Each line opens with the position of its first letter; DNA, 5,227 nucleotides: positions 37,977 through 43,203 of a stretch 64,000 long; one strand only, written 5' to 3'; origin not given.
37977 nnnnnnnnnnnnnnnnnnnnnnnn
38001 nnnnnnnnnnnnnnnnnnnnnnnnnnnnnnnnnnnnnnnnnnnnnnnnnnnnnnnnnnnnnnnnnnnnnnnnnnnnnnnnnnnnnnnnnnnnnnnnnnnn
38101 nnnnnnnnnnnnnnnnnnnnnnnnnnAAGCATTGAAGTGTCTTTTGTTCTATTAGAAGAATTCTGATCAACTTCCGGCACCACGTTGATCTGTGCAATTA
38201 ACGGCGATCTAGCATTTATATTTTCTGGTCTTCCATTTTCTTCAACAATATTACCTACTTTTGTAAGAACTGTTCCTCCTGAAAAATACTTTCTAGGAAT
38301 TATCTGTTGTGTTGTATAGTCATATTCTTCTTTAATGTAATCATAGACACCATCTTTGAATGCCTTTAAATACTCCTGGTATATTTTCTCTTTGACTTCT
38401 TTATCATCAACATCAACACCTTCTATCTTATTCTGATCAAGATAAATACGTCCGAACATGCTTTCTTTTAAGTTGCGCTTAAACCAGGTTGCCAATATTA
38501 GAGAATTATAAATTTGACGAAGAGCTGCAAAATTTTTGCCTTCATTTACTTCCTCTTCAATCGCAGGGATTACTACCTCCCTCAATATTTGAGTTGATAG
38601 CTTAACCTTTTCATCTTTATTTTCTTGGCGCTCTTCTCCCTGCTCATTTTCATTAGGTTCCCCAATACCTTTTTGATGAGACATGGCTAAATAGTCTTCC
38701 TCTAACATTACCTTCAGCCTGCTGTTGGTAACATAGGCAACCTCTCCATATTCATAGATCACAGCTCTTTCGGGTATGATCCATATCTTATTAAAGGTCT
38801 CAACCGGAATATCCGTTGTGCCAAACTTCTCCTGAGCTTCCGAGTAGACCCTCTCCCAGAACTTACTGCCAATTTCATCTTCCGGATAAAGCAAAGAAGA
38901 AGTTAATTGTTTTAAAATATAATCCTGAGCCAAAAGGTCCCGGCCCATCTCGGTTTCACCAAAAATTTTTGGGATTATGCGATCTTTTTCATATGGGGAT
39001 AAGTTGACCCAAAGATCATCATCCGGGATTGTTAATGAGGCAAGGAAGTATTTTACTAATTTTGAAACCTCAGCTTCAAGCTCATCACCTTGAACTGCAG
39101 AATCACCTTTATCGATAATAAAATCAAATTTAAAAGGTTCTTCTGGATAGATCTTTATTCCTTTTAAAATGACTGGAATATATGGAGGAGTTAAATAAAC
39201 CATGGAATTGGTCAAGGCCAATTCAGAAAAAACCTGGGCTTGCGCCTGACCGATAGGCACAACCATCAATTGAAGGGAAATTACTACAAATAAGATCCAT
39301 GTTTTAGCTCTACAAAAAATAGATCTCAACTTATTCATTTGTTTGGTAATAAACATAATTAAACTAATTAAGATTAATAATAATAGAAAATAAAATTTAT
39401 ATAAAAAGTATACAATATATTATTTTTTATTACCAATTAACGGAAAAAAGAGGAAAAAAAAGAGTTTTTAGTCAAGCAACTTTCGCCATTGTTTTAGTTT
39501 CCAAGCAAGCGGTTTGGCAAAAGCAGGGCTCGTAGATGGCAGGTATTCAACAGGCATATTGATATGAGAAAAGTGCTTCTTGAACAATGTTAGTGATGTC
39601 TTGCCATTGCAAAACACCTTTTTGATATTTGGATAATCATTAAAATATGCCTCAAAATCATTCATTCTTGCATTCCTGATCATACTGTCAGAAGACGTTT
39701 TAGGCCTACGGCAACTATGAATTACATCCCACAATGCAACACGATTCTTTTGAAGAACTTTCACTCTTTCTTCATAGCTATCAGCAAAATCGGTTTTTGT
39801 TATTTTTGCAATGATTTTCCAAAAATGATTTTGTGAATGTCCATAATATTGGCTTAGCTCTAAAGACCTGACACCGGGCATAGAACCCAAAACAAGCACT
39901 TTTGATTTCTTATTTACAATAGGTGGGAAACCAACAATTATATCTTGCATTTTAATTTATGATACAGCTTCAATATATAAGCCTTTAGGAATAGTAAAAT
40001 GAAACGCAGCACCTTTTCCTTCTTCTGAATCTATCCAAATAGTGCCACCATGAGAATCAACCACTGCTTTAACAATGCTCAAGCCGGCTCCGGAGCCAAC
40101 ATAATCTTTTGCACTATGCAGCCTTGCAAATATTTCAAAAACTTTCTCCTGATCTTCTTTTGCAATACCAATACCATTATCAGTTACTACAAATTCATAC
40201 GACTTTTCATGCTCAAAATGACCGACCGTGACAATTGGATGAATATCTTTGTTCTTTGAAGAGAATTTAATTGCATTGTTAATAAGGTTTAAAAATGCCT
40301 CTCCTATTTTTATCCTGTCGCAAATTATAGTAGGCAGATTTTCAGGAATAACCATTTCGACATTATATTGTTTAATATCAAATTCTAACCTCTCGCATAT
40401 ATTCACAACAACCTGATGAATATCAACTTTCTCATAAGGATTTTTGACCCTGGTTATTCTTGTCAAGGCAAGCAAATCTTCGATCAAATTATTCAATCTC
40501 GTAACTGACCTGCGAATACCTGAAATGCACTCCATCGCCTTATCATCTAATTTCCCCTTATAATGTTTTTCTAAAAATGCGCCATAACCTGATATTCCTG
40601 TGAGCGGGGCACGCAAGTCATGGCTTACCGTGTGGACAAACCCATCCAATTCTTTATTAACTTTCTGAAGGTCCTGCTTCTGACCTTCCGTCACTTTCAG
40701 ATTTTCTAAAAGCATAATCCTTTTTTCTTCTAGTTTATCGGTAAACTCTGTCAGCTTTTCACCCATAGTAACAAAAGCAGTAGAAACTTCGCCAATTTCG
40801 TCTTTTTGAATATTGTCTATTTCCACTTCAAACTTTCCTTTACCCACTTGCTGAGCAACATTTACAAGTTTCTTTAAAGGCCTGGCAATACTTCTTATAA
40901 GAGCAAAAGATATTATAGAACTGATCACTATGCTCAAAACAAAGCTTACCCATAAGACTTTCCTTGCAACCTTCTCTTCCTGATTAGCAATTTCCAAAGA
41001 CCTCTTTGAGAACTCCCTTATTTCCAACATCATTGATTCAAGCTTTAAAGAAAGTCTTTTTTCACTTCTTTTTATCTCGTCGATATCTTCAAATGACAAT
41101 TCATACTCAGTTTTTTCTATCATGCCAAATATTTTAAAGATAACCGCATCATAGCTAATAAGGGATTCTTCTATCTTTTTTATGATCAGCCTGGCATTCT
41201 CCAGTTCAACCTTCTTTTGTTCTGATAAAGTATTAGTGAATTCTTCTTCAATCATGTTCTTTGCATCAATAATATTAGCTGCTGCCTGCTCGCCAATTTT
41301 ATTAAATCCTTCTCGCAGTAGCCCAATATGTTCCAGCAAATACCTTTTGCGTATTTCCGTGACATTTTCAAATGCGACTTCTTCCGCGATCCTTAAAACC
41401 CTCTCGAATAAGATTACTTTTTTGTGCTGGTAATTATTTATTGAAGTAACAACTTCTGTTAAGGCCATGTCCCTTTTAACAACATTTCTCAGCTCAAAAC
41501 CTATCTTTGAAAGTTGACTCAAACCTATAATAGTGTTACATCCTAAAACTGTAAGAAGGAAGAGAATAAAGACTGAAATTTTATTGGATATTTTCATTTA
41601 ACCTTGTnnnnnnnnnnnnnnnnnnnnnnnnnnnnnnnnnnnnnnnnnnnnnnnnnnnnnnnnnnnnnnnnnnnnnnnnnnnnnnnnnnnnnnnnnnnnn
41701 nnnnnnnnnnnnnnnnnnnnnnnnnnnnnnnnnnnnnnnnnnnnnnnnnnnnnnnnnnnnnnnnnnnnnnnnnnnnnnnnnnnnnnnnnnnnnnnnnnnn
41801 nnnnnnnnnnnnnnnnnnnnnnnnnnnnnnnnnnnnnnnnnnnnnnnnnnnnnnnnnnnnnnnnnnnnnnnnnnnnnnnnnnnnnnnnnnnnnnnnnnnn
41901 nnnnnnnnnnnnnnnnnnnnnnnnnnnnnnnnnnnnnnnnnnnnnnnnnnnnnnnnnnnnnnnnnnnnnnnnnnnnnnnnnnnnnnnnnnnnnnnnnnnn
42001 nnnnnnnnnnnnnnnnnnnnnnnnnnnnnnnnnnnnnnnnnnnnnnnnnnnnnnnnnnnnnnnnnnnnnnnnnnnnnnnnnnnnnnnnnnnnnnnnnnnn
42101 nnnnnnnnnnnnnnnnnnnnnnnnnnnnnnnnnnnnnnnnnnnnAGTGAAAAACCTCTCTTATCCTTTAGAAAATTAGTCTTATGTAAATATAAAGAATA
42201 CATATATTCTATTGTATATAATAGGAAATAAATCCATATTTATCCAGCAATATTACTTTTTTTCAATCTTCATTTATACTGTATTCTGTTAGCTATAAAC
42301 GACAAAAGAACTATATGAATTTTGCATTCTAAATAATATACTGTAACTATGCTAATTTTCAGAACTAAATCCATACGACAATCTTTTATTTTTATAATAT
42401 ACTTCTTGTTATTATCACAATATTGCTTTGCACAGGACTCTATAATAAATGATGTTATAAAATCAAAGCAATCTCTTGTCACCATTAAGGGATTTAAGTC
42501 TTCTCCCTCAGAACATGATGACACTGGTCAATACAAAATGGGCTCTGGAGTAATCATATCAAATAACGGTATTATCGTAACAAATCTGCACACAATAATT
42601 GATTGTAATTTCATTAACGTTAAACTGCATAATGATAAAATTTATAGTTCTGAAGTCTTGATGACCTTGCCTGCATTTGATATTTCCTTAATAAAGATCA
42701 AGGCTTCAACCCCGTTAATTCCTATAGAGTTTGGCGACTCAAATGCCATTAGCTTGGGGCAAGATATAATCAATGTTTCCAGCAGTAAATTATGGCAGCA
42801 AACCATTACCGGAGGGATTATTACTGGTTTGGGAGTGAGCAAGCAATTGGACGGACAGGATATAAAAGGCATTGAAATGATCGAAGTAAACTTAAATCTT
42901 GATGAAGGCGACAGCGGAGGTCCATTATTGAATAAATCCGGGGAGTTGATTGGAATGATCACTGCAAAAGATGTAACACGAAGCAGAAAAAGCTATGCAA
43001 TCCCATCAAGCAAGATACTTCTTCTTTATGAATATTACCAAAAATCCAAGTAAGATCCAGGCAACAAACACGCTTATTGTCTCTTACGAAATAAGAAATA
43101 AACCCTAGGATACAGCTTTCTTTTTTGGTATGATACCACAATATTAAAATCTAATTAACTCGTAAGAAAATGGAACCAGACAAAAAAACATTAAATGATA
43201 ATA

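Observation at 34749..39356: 1535-aa signal-peptide protein with two GHKL ATPase modules and a Rossmann-like middle domain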

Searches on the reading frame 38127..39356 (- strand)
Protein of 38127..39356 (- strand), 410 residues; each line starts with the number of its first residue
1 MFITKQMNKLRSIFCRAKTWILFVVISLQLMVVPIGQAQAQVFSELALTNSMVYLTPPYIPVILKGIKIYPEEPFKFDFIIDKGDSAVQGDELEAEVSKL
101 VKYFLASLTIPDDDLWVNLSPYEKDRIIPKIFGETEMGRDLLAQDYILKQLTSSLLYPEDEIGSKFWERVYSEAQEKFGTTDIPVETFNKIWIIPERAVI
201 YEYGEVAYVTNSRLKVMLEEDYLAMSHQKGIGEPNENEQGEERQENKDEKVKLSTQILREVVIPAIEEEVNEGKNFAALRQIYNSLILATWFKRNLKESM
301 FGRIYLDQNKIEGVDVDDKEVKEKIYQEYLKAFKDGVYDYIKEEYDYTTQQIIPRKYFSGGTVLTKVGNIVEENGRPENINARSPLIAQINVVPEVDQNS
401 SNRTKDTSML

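Call 12: search_protein_families(library=pfam, proteins=[window:38127-39356:-], max_evalue=10)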
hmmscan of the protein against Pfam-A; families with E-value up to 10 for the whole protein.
seq(410 aa): 1 family
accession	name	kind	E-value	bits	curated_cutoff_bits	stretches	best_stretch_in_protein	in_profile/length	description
PF17016.10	DUF5095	-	0.0037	17.4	27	1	238-344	15-115/229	Domain of unknown function (DUF5095)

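Call 14: search_protein_families(library=ncbifam, proteins=[window:38127-39356:-], max_evalue=10)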
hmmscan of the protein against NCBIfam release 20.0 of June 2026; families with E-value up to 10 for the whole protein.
seq(410 aa): 1 family
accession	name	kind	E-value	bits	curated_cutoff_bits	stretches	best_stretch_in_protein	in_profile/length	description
TIGR03465.1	HpnD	equivalog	0.22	10.6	278.6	1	300-350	161-211/267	presqualene diphosphate synthase HpnD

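Call 25: search_solved_structures(query=window:38127-39236:-, max_evalue=10, show_alignments=2)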
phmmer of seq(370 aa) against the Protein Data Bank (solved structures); distinct sequences matched with E-value up to 10: 0.

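Call 29: find_related_loci(query=A1, collection=genome_contigs, flank=6000)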
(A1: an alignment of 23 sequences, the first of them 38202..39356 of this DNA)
Query A1 (385 aa) in genome_contigs; peptide patterns used: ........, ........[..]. (x = any residue, [..] = any of these).
595 stretches matched a pattern (row limit reached: there are more); 592 encode a relative of the query (tblastn E <= 1e-3); the best 80 are kept; 80 distinct loci.
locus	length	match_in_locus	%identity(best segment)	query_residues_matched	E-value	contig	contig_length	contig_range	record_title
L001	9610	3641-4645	60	32-372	1e-137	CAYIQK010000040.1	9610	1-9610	MAG TPA_asm: uncultured Planctomycetales bacterium isolate ERP119705_co25_244 genome assembly, contig: NODE_6651_length_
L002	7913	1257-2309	59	34-379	9e-137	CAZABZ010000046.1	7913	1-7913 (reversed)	MAG TPA_asm: uncultured Planctomycetales bacterium isolate binchicken_co3_599 genome assembly, contig: NODE_30021_length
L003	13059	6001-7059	56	22-377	5e-135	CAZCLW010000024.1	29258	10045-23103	MAG TPA_asm: uncultured Planctomycetales bacterium isolate SRP239054_co1_195 genome assembly, contig: NODE_1025_length_2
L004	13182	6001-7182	53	12-377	3e-134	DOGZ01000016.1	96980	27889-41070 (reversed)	MAG TPA_asm: Candidatus Omnitrophota bacterium isolate UBA10174 contig_339, whole genome shotgun sequence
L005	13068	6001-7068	55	11-362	2e-133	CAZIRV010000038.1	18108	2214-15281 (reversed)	MAG TPA_asm: uncultured Planctomycetales bacterium isolate SRP128015_co1_466 genome assembly, contig: NODE_4307_length_1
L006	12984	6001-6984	59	36-365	2e-134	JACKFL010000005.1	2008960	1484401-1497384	MAG: Candidatus Omnitrophota bacterium isolate HK-STAS-OMNI-4 HK-STAS-OMNI-4_5, whole genome shotgun sequence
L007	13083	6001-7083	54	1-361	2e-133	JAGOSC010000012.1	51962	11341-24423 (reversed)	MAG: Candidatus Omnitrophota bacterium isolate Gw_Eff_bin_307 Gw_Eff_987_length_51962_cov_5.877380, whole genome shotgun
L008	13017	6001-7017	59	14-362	2e-133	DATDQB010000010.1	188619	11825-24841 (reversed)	MAG TPA_asm: Candidatus Omnitrophota bacterium isolate SMAG_U7936 k141_3804585, whole genome shotgun sequence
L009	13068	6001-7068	56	8-361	6e-133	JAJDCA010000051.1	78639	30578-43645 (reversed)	MAG: Candidatus Omnitrophota bacterium isolate OFTM38 OFTM38_50, whole genome shotgun sequence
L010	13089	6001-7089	55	6-364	3e-133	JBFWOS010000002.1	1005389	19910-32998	MAG: Candidatus Omnitrophota bacterium isolate CA_2019_TPBF_141 NODE_29_length_1005389_cov_48.480852_TPBF, whole genome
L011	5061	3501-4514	57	21-368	2e-133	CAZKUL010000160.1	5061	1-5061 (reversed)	MAG TPA_asm: uncultured Planctomycetales bacterium isolate binchicken_co241_121 genome assembly, contig: NODE_19748_leng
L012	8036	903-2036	54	12-380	1e-132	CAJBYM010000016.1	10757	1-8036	MAG: Candidatus Omnitrophica bacterium isolate Loc090907-5m_bin-489 genome assembly, contig: bin-489:016/139, whole geno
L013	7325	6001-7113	51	8-375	3e-132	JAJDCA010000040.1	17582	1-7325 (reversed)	MAG: Candidatus Omnitrophota bacterium isolate OFTM38 OFTM38_39, whole genome shotgun sequence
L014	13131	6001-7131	53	1-380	8e-132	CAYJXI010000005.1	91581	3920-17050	MAG TPA_asm: uncultured Planctomycetales bacterium isolate ERP125453_co1_481 genome assembly, contig: NODE_122_length_91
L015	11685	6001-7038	56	11-361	2e-131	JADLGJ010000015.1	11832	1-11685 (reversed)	MAG: Candidatus Omnitrophota bacterium isolate SJ432 c_000000166103, whole genome shotgun sequence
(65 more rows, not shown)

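Call 35: predict_structure(alignment_id=A1)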
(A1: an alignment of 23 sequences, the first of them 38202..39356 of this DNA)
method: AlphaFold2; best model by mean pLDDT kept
length: 385 residues; sequences in the alignment: 23
mean_pLDDT: 66.2   pTM: 0.55
mean pLDDT of the five models: 66.2, 65.7, 65.4, 63.6, 61.7
residues with pLDDT >= 90: 23; 70-90: 164; 50-70: 92; < 50: 106
segments of 3 or more residues with pLDDT < 50: 34-54, 121-129, 231-247, 300-303, 305-316, 336-341, 354-385
pLDDT, mean of each block of 10 residues (from residue 1): 70 87 86 50 43 59 91 83 89 87 79 60 46 56 63 65 80 87 69 82 88 84 70 43 47 78 86 84 86 71 44 51 61 45 55 46 33 28 31
secondary structure, 60 per line:
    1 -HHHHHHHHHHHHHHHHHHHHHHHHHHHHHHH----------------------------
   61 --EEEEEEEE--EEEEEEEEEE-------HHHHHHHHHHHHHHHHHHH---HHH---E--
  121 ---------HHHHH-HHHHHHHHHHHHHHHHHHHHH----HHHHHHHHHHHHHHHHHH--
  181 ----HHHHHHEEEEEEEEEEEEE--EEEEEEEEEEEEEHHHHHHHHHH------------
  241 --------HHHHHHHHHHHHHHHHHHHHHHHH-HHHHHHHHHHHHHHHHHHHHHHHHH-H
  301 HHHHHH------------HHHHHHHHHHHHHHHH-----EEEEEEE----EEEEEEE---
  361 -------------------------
elements in order: H2-32 E63-70 E73-82 H90-108 H130-134 H136-156 H161-178 H185-190 E191-203 E206-218 H219-228 H249-272 H274-298 H300-306 H319-334 E340-346 E351-357

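Call 38: fold_search(model_id=the predicted structure, library=pdb)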
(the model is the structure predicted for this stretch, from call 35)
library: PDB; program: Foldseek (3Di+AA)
matches with E <= 10: 161; with E <= 0.001: 0
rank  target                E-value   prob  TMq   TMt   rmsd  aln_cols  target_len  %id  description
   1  6xby_H                1.9e-01  0.10  0.11  0.17  23.2       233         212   14  Cryo-EM structure of V-ATPase from bovine brain, state 2 (released 2020-08-19)
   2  3j9t_M                2.1e-01  0.08  0.10  0.17  28.5       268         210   14  Yeast V-ATPase state 1 (released 2015-05-13)
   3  6qum_N                3.2e-01  0.07  0.13  0.08  26.8       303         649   11  Thermus thermophilus V/A-type ATPase/synthase, rotational state 1 (released 2019-08-28)
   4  7qca_SF0              8.5e-01  0.03  0.10  0.14  16.0       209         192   10  Spraguea lophii ribosome (released 2022-11-30)
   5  7w5z_C3               9.0e-01  0.05  0.13  0.10  20.2       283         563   13  Cryo-EM structure of Tetrahymena thermophila mitochondrial complex IV, composite dimer model (released 2022-04-06)
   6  7uzf_G                1.2e+00  0.02  0.08  0.09  25.8       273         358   14  Rat Kidney V-ATPase with SidK, State 1 (released 2023-11-22)
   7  8wrq_A                1.3e+00  0.02  0.08  0.06  24.0       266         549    9  Cryo-EM structure of Cas12-1 with 14 nt complementary heteroduplex (released 2025-04-16)
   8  2wss_G                1.4e+00  0.04  0.11  0.15  21.2       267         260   12  The structure of the membrane extrinsic region of bovine ATP synthase (released 2009-11-17)
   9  2d13_D                1.5e+00  0.08  0.07  0.12  13.4        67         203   19  Crystal Structure of PH1257 from Pyrococcus horikoshii OT3 (released 2006-02-12)
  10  2rea                  1.7e+00  0.06  0.08  0.18  15.0       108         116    8  Crystal structures of C2ALPHA-PI3 kinase PX-domain domain indicate conformational change associated with ligand binding. (released 2007-11-27)
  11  6koi_D                1.7e+00  0.05  0.08  0.15  16.2       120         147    9  Crystal structure of SNX11-PXe domain in dimer form. (released 2020-07-08)
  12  2nty_B                1.7e+00  0.02  0.13  0.14  23.1       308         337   11  Rop4-GDP-PRONE8 (released 2007-01-23)
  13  6kok_A                1.8e+00  0.04  0.09  0.17  16.7       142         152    8  Crystal Structure of SNX11/SNX10-PXe Chimera (released 2020-07-08)
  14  5gw1_D                2.1e+00  0.03  0.09  0.15  18.0       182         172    9  Crystal structure of SNX16 PX-Coiled coil in space group P212121 (released 2017-09-13)
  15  3aa9_A                2.3e+00  0.03  0.05  0.15  11.4        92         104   10  Crystal Structure Analysis of the Mutant CutA1 (E61V) from E. coli (released 2010-08-11)
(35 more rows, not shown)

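Call 82: fold_search(model_id=the predicted structure, library=viral)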
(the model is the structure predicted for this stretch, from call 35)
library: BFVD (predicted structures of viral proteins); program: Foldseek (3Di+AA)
matches with E <= 10: 219; with E <= 0.001: 0
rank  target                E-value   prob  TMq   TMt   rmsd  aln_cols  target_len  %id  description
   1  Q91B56                1.1e-01  0.07  0.09  0.10  30.8       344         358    9  Wsv285 [White spot syndrome virus]
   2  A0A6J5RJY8            1.7e-01  0.11  0.12  0.20  16.5       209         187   10  Uncharacterized protein [uncultured Caudovirales phage]
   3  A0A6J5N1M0            1.9e-01  0.08  0.10  0.08  24.2       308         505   10  Uncharacterized protein [uncultured Caudovirales phage]
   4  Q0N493                3.0e-01  0.04  0.09  0.09  29.3       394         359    9  Uncharacterized protein [Clanis bilineata nucleopolyhedrovirus]
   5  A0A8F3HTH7            5.3e-01  0.07  0.13  0.13  19.9       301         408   10  Uncharacterized protein [Ranid herpesvirus 4]
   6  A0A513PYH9            5.3e-01  0.04  0.10  0.12  24.1       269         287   15  Major capsid protein (Fragment) [Suid betaherpesvirus 2]
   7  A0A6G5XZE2            7.0e-01  0.04  0.08  0.14  25.1       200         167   12  (no name in the UniProt tables at hand)
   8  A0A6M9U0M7            7.0e-01  0.02  0.09  0.10  23.2       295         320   10  Uncharacterized protein [Drosophila-associated filamentous virus]
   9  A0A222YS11            7.4e-01  0.06  0.12  0.12  19.9       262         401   11  (no name in the UniProt tables at hand)
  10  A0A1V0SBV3            7.4e-01  0.04  0.09  0.13  21.4       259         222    9  Uncharacterized protein [Catovirus CTV1]
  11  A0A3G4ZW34            7.4e-01  0.04  0.10  0.09  21.4       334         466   10  HNH endonuclease [Faunusvirus sp.]
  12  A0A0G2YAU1            7.9e-01  0.15  0.09  0.11  22.2       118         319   15  NS1 (Fragment) [Parvovirus fur seal/ATROP47/BR/2012]
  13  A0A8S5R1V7            7.9e-01  0.06  0.06  0.14  11.5       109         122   10  Bacterial DNA-binding protein [Siphoviridae sp. ct6d71]
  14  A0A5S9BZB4            8.8e-01  0.06  0.13  0.13  21.9       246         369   11  Uncharacterized protein [Tenacibaculum phage PTm1]
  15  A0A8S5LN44            1.2e+00  0.06  0.14  0.20  17.7       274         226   14  Uncharacterized protein [Siphoviridae sp. ctDuC3]
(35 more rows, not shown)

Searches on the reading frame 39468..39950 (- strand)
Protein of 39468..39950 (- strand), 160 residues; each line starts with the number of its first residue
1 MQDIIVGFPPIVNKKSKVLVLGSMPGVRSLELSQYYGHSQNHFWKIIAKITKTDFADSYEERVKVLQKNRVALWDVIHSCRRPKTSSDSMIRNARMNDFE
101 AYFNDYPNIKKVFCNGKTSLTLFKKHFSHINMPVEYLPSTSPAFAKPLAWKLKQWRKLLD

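Call 51: search_protein_families(library=pfam, proteins=[window:39468-39950:-], max_evalue=0.001)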
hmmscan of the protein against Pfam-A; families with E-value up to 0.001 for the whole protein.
window:39468-39950:- (160 aa): 1 family
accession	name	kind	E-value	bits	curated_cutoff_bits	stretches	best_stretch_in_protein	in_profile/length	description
PF03167.25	UDG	-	1.3e-10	42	24.3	1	10-145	2-121/141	Uracil DNA glycosylase superfamily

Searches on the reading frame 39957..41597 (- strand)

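Call 51: search_protein_families(library=pfam, proteins=[window:39957-41597:-], max_evalue=0.001)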
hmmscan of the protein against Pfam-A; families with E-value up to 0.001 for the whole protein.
window:39957-41597:- (546 aa): 5 families
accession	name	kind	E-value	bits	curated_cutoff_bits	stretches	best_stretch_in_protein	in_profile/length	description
PF02518.31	HATPase_c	-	6.1e-26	91.5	26.4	1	427-538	2-109/111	Histidine kinase-, DNA gyrase B-, and HSP90-like ATPase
PF00512.31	HisKA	-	1.3e-15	57.6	26.9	1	318-382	3-64/66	His Kinase A (phospho-acceptor) domain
PF00672.30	HAMP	-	9.4e-11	42.3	25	1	233-283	2-52/53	HAMP domain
PF14501.12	HATPase_c_5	-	1.1e-05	25.8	22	1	431-528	6-94/102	GHKL domain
PF13589.12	HATPase_c_3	-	0.00068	20.1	25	0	433-495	5-62/137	Histidine kinase-, DNA gyrase B-, and HSP90-like ATPase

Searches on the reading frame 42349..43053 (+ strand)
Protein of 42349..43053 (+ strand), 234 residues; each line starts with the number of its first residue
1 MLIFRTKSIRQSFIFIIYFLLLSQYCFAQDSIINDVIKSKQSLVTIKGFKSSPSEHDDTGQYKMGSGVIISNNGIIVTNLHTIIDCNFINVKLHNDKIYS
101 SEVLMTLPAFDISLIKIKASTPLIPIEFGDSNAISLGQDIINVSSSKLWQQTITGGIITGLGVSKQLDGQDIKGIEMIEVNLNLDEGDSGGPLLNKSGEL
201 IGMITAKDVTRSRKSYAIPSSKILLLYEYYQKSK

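Call 51: search_protein_families(library=pfam, proteins=[window:42349-43053:+], max_evalue=0.001)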
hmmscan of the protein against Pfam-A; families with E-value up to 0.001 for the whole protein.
window:42349-43053:+ (234 aa): 2 families
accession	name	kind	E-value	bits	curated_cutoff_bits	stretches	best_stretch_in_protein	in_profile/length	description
PF13365.12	Trypsin_2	-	1.4e-20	74.9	27.6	1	65-203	1-144/144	Trypsin-like peptidase domain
PF00089.32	Trypsin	-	7.1e-08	33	20.6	1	62-218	24-211/220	Trypsin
